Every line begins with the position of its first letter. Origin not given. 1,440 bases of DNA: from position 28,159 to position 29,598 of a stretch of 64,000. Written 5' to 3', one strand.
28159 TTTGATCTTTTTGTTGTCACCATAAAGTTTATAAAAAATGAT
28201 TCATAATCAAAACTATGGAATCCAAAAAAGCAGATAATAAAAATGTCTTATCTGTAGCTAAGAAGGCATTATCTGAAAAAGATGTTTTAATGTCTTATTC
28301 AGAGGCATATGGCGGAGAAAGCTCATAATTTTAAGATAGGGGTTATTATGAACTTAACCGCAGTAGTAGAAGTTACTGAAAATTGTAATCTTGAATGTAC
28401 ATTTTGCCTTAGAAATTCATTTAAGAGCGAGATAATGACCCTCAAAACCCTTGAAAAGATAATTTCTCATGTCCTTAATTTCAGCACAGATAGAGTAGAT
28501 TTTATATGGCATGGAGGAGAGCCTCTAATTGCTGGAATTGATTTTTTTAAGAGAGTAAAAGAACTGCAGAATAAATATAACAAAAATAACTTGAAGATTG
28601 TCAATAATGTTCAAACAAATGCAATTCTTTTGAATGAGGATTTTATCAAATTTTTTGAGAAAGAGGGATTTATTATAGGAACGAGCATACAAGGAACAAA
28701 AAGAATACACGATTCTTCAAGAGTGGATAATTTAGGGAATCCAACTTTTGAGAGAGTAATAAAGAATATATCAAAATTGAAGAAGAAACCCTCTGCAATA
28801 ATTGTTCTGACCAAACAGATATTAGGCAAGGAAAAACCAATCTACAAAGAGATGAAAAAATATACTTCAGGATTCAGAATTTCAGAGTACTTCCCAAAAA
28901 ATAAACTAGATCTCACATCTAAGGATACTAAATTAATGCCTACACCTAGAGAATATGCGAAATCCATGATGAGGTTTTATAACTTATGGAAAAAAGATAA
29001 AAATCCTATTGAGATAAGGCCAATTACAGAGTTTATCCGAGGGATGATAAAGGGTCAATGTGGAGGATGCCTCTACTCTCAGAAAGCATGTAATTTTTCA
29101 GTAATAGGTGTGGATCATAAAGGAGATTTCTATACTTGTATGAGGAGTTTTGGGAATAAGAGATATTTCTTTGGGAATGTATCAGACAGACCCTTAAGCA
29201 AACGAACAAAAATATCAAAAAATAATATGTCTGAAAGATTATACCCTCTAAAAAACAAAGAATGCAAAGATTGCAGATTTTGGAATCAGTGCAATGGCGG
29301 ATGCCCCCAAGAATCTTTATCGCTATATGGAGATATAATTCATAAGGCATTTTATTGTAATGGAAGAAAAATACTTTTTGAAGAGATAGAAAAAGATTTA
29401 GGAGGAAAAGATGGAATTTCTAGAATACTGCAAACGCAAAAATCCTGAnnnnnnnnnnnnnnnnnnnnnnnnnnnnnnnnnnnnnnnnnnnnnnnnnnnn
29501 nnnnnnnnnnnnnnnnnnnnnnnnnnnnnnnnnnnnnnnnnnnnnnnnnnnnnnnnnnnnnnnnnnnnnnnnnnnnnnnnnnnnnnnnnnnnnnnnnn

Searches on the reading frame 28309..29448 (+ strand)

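Call 16: search_protein_families(library=pfam, proteins=[window:28309-29448:+], max_evalue=0.01)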
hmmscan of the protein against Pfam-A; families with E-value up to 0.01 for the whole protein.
window:28309-29448:+ (379 aa): 2 families
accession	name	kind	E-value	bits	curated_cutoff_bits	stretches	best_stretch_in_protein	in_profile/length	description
PF04055.27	Radical_SAM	-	1e-14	55.5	29.5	1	20-160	1-139/166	Radical SAM superfamily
PF13353.11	Fer4_12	-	0.0027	18.4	22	1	23-105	12-96/137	4Fe-4S single cluster domain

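Call 59: search_protein_families(library=ncbifam, proteins=[window:28309-29448:+], max_evalue=0.001)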
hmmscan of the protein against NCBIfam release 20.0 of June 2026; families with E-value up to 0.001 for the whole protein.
window:28309-29448:+ (379 aa): 61 families (the best 25 are shown)
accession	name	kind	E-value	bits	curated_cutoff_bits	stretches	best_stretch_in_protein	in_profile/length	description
NF041298.1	rSAM_mat_DynA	equivalog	6.5e-73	245.7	450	1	16-364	1-353/356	dynobactin maturation radical SAM/SPASM protein DynA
TIGR03942.1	sulfatase_rSAM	equivalog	1.4e-64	218.4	349.45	1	22-364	7-357/363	anaerobic sulfatase maturase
NF010321.0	PRK13758.1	equivalog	5.5e-46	157.4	441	1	22-359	11-357/370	anaerobic sulfatase-maturase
NF038005.1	rSAM_mat_DarE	equivalog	1.3e-43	149.4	650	1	15-360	73-428/432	darobactin maturation radical SAM/SPASM protein DarE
TIGR04083.1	rSAM_pep_methan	hypoth_equivalog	7e-43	146.9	300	1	23-364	7-343/376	TIGR04083 family peptide-modifying radical SAM enzyme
NF041300.1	rSAM_mat_DarW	exception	4.5e-41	141.1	650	1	14-361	39-395/415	radical SAM/SPASM peptide maturase DarW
TIGR04261.1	rSAM_GlyRichRpt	subfamily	1.3e-38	133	310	1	22-334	3-329/363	cyclophane-forming radical SAM/SPASM peptide maturase GrrM/OscB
NF047865.1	rSAM_PapB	equivalog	1.5e-36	126.3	340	1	21-343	8-327/330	PapB family radical SAM/SPASM ranthipeptide maturase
NF010308.0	PRK13745.1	equivalog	3e-35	122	484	2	22-160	20-165/412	anaerobic sulfatase-maturation protein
NF041707.1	rSAM_YhhB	equivalog_domain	5.9e-35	120.8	445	1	17-364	3-365/369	cyclophane-forming radical SAM/SPASM peptide maturase YhhB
TIGR03906.1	quino_hemo_SAM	equivalog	1.5e-30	106.2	453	1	17-351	95-434/467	quinohemoprotein amine dehydrogenase maturation protein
TIGR03978.1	rSAM_paired_1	equivalog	7.6e-27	94.2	370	1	19-374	86-462/466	His-Xaa-Ser system radical SAM maturase HxsB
TIGR04064.1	rSAM_nif11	equivalog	4.6e-26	91.5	518.7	1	21-342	83-410/459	nif11-like peptide radical SAM maturase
NF041718.1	rSAM_phane_AMC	equivalog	6.8e-26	91.1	425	1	17-331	7-326/362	cyclophane-forming radical SAM peptide maturase AmcB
NF040492.1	not_ScfB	exception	1.5e-25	90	855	1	19-344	98-427/450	ScfB-related radical SAM/SPASM orphan maturase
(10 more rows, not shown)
